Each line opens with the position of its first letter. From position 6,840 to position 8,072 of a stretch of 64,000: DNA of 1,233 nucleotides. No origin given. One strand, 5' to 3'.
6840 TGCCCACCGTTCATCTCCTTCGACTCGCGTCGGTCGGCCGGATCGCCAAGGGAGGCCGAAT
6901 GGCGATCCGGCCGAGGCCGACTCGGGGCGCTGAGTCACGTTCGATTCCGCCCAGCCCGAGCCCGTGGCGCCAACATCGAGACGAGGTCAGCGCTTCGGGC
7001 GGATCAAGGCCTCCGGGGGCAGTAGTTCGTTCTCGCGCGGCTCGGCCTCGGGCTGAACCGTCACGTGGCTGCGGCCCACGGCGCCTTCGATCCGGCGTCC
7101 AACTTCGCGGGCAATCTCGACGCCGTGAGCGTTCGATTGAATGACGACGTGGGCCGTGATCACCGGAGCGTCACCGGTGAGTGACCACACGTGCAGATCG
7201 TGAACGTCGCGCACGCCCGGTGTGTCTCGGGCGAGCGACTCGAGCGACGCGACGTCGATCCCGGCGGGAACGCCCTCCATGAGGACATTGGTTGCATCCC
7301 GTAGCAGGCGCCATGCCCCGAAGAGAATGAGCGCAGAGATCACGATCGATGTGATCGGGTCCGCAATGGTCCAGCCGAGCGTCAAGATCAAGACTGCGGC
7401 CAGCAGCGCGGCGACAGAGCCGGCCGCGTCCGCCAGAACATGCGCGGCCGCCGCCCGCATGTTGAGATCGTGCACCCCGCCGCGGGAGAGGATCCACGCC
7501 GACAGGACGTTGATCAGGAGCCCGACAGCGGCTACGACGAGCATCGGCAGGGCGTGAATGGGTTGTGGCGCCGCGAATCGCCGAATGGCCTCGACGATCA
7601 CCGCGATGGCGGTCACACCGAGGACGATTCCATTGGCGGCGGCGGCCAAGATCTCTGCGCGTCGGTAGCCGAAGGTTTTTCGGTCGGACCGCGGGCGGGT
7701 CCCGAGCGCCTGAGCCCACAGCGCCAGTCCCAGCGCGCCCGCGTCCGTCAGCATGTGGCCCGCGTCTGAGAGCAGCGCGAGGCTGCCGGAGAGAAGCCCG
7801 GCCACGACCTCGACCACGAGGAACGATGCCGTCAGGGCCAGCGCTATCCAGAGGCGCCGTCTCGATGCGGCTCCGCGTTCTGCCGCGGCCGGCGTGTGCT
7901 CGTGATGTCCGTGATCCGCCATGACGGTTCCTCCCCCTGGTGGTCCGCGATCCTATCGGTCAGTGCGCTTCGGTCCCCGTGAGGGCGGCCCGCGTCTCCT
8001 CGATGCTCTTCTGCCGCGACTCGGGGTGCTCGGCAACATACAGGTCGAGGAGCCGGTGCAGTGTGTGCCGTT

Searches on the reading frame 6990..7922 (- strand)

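Call 62: search_protein_families(library=pfam, proteins=[window:6990-7922:-])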
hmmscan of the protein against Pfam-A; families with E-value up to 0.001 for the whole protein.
window:6990-7922:- (311 aa): 2 families
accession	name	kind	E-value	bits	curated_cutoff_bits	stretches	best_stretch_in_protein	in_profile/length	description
PF01545.26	Cation_efflux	-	1.4e-42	146.2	26.6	1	24-215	1-198/198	Cation efflux family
PF16916.11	ZT_dimer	-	2.6e-15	56.6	26.7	1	220-293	2-77/78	Dimerisation domain of Zinc Transporter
